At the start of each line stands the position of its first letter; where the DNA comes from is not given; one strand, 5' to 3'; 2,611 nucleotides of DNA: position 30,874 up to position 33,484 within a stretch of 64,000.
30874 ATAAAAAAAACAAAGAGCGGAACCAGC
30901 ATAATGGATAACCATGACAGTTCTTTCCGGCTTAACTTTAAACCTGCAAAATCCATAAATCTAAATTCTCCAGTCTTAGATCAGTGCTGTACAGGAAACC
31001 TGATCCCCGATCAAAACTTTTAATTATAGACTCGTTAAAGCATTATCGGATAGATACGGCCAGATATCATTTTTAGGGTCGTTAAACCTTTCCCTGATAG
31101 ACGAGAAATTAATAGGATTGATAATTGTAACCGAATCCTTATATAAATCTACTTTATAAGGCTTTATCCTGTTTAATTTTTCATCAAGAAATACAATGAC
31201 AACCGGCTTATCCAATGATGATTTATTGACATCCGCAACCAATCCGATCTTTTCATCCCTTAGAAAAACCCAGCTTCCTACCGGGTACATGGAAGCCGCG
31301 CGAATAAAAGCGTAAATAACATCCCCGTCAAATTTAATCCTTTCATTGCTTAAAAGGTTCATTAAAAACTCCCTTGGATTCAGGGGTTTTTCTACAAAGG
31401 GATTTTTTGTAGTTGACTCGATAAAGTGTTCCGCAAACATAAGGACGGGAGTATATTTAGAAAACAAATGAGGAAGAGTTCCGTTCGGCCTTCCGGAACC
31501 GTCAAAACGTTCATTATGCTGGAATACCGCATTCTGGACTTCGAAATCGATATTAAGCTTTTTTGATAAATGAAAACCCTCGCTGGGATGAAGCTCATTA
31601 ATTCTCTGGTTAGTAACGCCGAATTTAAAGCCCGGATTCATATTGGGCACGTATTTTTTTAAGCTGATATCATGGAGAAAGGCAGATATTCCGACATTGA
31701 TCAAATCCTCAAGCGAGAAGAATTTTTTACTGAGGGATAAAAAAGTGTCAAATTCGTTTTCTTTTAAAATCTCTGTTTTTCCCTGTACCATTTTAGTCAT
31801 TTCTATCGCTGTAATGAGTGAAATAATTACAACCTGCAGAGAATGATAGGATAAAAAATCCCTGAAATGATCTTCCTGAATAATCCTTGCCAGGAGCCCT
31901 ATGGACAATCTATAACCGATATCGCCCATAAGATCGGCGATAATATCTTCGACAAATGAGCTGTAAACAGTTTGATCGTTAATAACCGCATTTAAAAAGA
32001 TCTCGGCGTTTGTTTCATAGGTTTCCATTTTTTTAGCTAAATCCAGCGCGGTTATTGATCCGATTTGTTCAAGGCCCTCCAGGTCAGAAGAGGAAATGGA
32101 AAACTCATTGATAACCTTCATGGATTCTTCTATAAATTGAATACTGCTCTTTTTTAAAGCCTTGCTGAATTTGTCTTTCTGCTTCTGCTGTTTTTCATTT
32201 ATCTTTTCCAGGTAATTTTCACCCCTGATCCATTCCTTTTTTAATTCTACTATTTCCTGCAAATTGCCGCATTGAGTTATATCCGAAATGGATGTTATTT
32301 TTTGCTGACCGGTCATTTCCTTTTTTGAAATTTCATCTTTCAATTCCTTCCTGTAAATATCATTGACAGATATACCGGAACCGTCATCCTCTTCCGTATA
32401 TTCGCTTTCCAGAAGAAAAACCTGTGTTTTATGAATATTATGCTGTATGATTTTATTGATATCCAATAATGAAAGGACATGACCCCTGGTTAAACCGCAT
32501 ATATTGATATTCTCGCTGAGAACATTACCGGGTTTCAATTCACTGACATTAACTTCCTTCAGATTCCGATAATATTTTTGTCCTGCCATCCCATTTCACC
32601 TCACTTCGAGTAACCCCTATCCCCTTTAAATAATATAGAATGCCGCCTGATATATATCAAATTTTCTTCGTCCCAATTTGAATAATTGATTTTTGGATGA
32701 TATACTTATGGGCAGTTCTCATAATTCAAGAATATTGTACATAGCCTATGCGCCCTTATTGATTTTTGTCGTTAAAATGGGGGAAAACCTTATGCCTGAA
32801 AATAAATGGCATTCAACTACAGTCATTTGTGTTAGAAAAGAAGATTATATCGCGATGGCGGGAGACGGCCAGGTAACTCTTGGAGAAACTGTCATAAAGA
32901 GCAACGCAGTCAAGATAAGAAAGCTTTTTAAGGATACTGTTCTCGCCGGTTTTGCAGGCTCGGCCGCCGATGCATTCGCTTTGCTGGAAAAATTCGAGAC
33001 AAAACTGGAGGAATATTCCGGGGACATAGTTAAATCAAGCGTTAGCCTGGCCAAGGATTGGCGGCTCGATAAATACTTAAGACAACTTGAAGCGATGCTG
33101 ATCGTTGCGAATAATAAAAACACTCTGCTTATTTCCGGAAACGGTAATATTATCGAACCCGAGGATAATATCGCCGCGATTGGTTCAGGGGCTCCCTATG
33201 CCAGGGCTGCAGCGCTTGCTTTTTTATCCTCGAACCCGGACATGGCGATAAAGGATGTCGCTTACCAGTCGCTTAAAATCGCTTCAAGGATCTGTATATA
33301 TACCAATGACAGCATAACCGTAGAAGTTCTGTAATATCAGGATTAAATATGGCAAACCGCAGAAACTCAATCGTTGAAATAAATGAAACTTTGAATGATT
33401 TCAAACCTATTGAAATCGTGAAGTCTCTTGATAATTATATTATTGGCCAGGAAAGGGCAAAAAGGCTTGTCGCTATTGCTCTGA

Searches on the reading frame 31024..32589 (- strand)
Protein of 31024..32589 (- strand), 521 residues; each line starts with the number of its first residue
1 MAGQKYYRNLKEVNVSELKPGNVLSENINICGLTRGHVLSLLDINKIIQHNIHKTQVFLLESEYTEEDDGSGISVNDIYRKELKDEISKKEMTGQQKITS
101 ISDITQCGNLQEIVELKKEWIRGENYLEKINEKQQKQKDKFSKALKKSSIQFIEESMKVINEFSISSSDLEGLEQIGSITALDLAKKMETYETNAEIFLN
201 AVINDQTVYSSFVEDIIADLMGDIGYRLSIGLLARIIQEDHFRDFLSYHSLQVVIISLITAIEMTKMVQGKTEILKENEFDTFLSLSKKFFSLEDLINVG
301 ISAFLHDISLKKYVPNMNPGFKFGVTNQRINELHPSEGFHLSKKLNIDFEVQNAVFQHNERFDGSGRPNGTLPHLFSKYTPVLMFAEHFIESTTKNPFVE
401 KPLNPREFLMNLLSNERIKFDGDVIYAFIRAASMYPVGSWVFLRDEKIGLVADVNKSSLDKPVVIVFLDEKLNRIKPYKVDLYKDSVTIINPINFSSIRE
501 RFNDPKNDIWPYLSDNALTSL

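Call 63: search_protein_families(library=pfam, proteins=[window:31024-32589:-], max_evalue=0.00001)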
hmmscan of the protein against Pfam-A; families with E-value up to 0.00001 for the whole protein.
window:31024-32589:- (521 aa): 1 family
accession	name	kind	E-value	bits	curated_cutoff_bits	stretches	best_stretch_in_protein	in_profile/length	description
PF13487.12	HD_5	-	1.2e-06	28.8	27.2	1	326-424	73-170/170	HD domain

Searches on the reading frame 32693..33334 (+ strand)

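Call 63: search_protein_families(library=pfam, proteins=[window:32693-33334:+], max_evalue=0.00001)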
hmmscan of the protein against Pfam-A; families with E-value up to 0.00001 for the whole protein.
window:32693-33334:+ (213 aa): 1 family
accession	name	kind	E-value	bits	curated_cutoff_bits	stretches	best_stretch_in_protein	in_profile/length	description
PF00227.31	Proteasome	-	6.1e-25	88.4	22.4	1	40-212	3-188/189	Proteasome subunit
